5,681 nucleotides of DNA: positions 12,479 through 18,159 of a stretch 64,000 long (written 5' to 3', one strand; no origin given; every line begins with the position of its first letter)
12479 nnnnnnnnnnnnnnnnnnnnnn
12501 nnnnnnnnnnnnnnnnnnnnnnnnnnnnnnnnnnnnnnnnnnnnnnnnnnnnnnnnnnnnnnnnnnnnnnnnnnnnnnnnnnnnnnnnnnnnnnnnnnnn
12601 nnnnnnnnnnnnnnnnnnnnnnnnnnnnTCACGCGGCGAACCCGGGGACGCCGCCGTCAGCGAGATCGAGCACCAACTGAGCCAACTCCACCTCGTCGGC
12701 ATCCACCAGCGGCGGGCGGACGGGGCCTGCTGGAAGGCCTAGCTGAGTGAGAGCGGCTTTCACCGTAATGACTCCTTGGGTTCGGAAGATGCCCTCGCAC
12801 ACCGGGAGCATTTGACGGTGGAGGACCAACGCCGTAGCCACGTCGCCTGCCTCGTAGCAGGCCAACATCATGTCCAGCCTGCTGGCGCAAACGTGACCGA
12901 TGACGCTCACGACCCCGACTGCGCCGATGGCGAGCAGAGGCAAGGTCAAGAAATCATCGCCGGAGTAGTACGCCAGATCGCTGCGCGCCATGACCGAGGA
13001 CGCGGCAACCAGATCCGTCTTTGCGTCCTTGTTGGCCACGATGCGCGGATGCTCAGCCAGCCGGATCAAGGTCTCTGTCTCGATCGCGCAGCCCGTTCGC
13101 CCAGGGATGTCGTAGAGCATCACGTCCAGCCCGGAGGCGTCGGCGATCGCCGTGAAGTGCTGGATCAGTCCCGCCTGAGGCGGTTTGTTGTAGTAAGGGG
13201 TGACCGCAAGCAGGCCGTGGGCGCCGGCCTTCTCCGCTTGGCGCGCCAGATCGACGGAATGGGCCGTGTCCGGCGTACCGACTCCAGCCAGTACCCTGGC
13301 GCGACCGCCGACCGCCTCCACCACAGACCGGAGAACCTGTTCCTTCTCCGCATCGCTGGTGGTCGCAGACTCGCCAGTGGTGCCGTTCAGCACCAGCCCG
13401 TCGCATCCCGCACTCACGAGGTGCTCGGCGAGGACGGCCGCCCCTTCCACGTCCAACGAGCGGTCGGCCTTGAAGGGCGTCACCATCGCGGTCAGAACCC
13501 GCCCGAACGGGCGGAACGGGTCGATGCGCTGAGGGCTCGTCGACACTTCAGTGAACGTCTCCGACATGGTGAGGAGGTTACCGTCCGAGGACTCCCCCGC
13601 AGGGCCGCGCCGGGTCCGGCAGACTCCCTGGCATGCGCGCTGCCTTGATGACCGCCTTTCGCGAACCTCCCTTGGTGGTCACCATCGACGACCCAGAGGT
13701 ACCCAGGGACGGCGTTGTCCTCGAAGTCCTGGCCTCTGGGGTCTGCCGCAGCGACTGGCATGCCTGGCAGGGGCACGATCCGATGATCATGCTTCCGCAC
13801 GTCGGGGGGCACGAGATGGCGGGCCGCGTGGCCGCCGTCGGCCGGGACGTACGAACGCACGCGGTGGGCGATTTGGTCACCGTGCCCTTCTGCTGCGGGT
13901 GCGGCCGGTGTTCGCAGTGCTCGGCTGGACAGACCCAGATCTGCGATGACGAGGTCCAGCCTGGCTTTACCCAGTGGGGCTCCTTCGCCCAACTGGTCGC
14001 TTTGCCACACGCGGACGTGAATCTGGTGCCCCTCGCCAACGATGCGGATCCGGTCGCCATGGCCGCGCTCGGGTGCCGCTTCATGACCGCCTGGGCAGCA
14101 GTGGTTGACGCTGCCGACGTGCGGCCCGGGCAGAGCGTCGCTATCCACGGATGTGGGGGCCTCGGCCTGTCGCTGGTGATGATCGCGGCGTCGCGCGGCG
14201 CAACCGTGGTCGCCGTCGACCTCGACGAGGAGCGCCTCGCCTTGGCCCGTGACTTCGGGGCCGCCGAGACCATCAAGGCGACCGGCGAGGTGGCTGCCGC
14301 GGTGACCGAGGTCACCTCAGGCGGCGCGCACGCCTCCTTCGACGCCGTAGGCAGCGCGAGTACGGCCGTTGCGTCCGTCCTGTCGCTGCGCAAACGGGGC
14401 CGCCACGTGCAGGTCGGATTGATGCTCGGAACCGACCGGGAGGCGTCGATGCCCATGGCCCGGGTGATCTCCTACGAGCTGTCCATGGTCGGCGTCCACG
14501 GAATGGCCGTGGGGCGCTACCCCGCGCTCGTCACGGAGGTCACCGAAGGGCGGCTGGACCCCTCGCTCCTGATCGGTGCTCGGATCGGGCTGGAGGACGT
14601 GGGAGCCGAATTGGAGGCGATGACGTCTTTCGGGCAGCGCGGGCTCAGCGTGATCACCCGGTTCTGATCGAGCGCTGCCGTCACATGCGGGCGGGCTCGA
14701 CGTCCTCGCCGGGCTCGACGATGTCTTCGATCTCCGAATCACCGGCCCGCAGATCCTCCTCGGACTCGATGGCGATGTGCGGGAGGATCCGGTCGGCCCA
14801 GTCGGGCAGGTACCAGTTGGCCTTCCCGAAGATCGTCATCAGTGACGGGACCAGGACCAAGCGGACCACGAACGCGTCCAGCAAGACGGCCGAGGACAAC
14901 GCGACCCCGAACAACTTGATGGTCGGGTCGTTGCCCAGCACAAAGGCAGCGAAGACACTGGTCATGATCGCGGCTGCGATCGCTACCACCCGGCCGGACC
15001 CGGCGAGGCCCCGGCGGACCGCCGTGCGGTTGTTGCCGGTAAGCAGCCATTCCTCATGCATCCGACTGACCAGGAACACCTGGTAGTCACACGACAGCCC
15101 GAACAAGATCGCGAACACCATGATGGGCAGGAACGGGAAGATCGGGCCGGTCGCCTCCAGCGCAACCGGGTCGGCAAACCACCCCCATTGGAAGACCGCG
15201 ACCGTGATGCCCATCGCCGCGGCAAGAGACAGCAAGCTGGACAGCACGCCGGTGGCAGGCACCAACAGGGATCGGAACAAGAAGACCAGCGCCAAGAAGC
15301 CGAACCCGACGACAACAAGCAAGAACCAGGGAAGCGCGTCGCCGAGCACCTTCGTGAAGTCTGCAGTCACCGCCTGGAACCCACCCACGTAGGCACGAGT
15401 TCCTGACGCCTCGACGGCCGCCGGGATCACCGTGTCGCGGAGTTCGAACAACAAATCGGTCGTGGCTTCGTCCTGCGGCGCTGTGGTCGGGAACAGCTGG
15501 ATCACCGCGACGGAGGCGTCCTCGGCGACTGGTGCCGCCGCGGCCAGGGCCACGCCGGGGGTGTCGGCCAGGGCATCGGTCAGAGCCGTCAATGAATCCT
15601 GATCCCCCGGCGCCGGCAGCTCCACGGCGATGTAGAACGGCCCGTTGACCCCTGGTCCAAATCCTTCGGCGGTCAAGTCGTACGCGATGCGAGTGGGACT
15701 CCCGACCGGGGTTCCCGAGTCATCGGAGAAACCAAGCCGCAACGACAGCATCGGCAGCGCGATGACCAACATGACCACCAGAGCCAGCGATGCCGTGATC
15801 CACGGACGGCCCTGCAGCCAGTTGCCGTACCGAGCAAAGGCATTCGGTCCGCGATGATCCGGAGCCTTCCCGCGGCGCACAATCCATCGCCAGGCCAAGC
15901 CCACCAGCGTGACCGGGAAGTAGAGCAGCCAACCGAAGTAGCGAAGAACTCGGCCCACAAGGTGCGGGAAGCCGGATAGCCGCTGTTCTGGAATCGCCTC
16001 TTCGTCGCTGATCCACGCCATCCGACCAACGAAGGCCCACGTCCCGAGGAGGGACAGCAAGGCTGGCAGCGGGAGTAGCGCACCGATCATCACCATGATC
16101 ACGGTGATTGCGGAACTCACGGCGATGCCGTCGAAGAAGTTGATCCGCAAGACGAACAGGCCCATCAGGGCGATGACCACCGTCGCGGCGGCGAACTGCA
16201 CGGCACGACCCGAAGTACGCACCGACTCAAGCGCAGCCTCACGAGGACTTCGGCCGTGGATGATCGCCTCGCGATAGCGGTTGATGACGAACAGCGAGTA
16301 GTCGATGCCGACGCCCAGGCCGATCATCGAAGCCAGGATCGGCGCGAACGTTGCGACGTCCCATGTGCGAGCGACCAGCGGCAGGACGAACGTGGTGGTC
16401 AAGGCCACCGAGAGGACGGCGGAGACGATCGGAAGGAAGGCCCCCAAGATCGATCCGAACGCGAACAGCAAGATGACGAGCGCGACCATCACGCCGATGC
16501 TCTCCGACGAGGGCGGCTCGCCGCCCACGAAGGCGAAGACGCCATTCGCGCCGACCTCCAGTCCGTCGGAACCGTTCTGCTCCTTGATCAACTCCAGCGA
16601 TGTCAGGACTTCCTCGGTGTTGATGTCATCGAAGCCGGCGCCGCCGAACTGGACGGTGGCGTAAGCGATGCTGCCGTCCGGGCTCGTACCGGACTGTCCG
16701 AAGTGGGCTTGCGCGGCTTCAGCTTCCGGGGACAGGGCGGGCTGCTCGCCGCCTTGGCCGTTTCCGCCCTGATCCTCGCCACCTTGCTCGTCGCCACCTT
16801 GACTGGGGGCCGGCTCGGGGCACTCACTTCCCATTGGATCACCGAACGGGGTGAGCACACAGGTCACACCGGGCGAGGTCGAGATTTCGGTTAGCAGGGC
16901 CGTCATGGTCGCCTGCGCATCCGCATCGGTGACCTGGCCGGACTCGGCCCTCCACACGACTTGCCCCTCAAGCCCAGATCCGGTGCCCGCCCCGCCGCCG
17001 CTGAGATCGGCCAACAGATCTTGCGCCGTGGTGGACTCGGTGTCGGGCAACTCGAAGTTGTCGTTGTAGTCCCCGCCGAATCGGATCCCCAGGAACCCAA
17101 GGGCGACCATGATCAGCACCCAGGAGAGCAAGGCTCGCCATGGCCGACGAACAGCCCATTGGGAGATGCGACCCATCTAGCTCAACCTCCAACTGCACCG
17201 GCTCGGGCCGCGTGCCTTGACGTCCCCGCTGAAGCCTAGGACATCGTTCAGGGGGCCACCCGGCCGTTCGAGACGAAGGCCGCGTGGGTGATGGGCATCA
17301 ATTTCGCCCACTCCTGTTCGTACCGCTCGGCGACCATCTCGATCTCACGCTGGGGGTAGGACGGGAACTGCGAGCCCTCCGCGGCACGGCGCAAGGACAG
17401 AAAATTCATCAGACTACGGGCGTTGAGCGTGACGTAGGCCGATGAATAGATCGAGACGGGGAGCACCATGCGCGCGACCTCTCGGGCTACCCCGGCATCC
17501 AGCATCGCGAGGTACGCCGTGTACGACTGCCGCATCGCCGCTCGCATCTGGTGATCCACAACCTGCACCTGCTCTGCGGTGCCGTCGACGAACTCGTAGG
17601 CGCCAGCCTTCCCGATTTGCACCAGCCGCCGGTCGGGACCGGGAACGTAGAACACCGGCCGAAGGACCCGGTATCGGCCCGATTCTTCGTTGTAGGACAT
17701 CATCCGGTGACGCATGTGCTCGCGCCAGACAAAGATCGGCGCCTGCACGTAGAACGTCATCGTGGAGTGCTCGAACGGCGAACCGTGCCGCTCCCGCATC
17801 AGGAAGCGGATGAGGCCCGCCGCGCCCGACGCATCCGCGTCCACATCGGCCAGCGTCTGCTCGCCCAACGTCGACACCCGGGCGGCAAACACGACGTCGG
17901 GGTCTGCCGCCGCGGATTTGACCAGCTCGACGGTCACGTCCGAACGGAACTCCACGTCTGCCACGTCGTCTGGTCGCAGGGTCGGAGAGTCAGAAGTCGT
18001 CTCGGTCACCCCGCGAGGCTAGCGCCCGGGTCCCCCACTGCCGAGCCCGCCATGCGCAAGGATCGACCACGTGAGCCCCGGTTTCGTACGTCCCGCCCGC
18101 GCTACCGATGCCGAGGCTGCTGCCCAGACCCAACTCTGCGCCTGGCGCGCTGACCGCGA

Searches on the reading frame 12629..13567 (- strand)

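Call 71: search_protein_families(library=pfam, proteins=[window:12629-13567:-], max_evalue=0.00001)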
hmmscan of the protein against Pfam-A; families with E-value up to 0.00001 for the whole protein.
window:12629-13567:- (312 aa): 1 family
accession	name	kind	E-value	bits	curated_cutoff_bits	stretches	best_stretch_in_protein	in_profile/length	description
PF00701.28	DHDPS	-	4.8e-85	285.2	22.1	1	21-299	2-283/289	Dihydrodipicolinate synthetase family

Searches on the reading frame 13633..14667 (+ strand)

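Call 71: search_protein_families(library=pfam, proteins=[window:13633-14667:+], max_evalue=0.00001)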
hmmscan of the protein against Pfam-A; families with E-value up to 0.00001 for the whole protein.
window:13633-14667:+ (344 aa): 2 families
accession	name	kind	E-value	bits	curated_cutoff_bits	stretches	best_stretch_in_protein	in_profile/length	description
PF00107.32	ADH_zinc_N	-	1.3e-23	83.8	31.8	1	176-303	1-127/129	Zinc-binding dehydrogenase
PF08240.17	ADH_N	-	1.5e-23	83.4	23.5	1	26-132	3-102/104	Alcohol dehydrogenase GroES-like domain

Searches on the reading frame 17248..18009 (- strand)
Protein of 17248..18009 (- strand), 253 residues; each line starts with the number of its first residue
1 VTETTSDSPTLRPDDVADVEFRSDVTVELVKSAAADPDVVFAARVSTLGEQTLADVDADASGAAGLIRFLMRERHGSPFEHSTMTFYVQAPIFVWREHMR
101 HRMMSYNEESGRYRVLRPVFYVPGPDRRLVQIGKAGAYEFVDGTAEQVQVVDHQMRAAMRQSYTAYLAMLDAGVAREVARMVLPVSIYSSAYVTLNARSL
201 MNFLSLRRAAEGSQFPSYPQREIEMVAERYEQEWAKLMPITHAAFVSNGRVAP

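Call 6: search_protein_families(library=pfam, proteins=[window:17248-18009:-], max_evalue=1)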
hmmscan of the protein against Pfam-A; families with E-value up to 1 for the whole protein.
window:17248-18009:- (253 aa): 2 families
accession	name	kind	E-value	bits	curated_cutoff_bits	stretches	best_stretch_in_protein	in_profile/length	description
PF02511.20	Thy1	-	3.2e-46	158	24.8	1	29-239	2-190/191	Thymidylate synthase complementing protein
PF10056.14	DUF2293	-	0.0053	17.3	25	1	150-181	40-71/85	Uncharacterized conserved protein (DUF2293)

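Call 72: find_homologous_proteins(query=window:17248-18009:-, max_evalue=1e-60)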
Query window:17248-18009:- (253 aa): 7938 proteins with E <= 1e-60 among 8000 candidates; the best 120 are listed.
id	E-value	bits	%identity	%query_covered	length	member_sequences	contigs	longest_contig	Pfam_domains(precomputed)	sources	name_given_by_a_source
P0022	1.6e-141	488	88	100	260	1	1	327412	PF02511.21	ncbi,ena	-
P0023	2.1e-138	478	88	98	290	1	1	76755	PF02511.21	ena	-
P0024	1.5e-136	471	87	98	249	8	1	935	PF02511.21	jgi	jgi:thymidylate synthase (FAD)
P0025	5.2e-132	457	84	98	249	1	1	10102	PF02511.21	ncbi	-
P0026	1.0e-131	456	88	93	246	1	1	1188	PF02511.21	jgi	jgi:thymidylate synthase (FAD)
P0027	1.4e-131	455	88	93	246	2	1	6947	PF02511.21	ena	-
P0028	1.8e-130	452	85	93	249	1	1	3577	PF02511.21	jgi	jgi:thymidylate synthase (FAD)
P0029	3.8e-123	428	81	94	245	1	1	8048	PF02511.21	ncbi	ncbi:MAG: FAD-dependent thymidylate synthase [Candidatus Nanopelagicales bacterium]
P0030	1.5e-121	422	80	93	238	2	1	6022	PF02511.21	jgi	jgi:thymidylate synthase (FAD)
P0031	1.3e-119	416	78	93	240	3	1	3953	PF02511.21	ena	-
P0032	4.2e-119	414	81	94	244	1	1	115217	PF02511.21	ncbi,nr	ncbi:MAG TPA: FAD-dependent thymidylate synthase [Actinomycetes bacterium]|nr:FAD-dependent thymidyl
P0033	4.3e-119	414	81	94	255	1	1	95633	PF02511.21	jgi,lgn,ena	-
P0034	1.9e-118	412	77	96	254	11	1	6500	PF02511.21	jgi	-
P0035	4.0e-118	411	78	93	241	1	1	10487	PF02511.21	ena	-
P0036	5.5e-118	411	76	96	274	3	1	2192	PF02511.21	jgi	jgi:thymidylate synthase (FAD)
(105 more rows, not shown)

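Call 73: find_encoding_contigs(protein=P0023, flank=6000, max_places=2)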
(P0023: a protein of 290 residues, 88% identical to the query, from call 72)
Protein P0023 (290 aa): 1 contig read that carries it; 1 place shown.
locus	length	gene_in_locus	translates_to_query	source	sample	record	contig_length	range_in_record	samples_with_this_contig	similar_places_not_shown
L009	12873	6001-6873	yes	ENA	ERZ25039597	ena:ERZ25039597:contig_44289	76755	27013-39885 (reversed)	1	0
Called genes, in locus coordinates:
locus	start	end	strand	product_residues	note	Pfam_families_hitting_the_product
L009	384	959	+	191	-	PF05193:Peptidase_M16_C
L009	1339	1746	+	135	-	PF05173:DapB_C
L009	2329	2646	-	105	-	PF05437:AzlD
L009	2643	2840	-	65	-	-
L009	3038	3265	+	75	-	-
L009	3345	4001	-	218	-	PF09365:DUF2461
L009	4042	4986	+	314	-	PF00892:EamA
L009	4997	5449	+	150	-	PF08818:DUF1801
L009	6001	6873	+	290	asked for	PF02511:Thy1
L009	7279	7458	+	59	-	PF01872:RibD_C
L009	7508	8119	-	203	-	PF00107:ADH_zinc_N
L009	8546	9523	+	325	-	PF00701:DHDPS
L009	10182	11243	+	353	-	PF22505:RNase_J_b_CASP, PF07521:RMMBL, PF17770:RNase_J_C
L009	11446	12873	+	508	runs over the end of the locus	-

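Call 74: find_encoding_contigs(protein=P0025, flank=6000, max_places=2)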
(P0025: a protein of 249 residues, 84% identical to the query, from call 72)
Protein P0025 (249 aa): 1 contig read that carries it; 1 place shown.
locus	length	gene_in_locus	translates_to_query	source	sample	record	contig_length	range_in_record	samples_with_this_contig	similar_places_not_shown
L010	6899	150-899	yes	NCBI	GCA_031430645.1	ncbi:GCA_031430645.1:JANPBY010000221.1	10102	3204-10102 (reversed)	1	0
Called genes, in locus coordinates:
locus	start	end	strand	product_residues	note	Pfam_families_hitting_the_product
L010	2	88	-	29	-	?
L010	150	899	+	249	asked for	PF02511:Thy1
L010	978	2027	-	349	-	PF08240:ADH_N, PF00107:ADH_zinc_N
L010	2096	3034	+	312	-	PF00701:DHDPS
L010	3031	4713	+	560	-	PF00753:Lactamase_B, PF12706:Lactamase_B_2, PF22505:RNase_J_b_CASP, PF07521:RMMBL, PF17770:RNase_J_C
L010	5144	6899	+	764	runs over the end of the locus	PF17854:FtsK_alpha, PF01580:FtsK_SpoIIIE, PF09397:FtsK_gamma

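Call 75: find_encoding_contigs(protein=P0032, flank=6000, max_places=2)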
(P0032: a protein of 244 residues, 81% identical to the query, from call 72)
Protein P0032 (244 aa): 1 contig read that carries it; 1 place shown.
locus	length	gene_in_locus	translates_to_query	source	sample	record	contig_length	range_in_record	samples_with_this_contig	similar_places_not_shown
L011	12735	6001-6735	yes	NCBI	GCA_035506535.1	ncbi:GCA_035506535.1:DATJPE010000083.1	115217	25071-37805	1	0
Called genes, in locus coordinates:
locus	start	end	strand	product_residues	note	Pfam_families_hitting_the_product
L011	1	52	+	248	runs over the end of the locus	PF01113:DapB_N, PF05173:DapB_C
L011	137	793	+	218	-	PF11139:SfLAP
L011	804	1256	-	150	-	PF01047:MarR, PF12802:MarR_2, PF13463:HTH_27 (faint)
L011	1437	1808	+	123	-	PF00903:Glyoxalase, PF22677:Ble-like_N (faint)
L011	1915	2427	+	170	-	PF04525:LOR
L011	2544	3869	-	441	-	-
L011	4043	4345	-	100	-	PF05437:AzlD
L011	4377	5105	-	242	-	PF03591:AzlC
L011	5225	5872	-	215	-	PF13527:Acetyltransf_9 (weak), PF00583:Acetyltransf_1, PF13508:Acetyltransf_7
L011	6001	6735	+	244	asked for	PF02511:Thy1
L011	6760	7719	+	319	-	PF00701:DHDPS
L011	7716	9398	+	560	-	PF00753:Lactamase_B, PF12706:Lactamase_B_2, PF22505:RNase_J_b_CASP, PF07521:RMMBL, PF17770:RNase_J_C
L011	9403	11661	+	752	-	PF13439:Glyco_transf_4, PF13579:Glyco_trans_4_4, PF00534:Glycos_transf_1, PF13524:Glyco_trans_1_2, PF13692:Glyco_trans_1_4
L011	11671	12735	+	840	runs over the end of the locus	PF17854:FtsK_alpha, PF01580:FtsK_SpoIIIE, PF09397:FtsK_gamma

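Call 76: find_encoding_contigs(protein=P0033, flank=6000, max_places=2)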
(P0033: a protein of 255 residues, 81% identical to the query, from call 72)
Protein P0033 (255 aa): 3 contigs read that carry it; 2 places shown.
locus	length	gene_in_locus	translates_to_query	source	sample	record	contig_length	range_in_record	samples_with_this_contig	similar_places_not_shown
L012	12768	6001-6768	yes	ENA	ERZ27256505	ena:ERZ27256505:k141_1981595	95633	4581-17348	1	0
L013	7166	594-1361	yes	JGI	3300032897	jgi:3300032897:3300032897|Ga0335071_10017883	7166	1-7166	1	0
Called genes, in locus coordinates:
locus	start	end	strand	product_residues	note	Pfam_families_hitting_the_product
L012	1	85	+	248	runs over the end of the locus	PF01113:DapB_N, PF05173:DapB_C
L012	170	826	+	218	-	PF11139:SfLAP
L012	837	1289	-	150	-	PF01047:MarR, PF12802:MarR_2, PF13463:HTH_27 (faint)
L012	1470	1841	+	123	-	PF00903:Glyoxalase, PF22677:Ble-like_N (faint)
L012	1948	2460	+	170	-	PF04525:LOR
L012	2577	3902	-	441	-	-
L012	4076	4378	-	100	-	PF05437:AzlD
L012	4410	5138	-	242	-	PF03591:AzlC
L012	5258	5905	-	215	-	PF13527:Acetyltransf_9 (weak), PF00583:Acetyltransf_1, PF13508:Acetyltransf_7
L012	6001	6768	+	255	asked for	PF02511:Thy1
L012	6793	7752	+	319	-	PF00701:DHDPS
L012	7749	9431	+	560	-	PF00753:Lactamase_B, PF12706:Lactamase_B_2, PF22505:RNase_J_b_CASP, PF07521:RMMBL, PF17770:RNase_J_C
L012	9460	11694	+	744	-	PF13439:Glyco_transf_4, PF13579:Glyco_trans_4_4, PF00534:Glycos_transf_1, PF13524:Glyco_trans_1_2, PF13692:Glyco_trans_1_4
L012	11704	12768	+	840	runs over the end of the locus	PF17854:FtsK_alpha, PF01580:FtsK_SpoIIIE, PF09397:FtsK_gamma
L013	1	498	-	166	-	?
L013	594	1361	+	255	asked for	PF02511:Thy1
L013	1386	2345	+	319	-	PF00701:DHDPS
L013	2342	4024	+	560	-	PF00753:Lactamase_B, PF12706:Lactamase_B_2, PF22505:RNase_J_b_CASP, PF07521:RMMBL, PF17770:RNase_J_C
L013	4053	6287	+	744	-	PF13439:Glyco_transf_4, PF13579:Glyco_trans_4_4, PF00534:Glycos_transf_1, PF13524:Glyco_trans_1_2, PF13692:Glyco_trans_1_4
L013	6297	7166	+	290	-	?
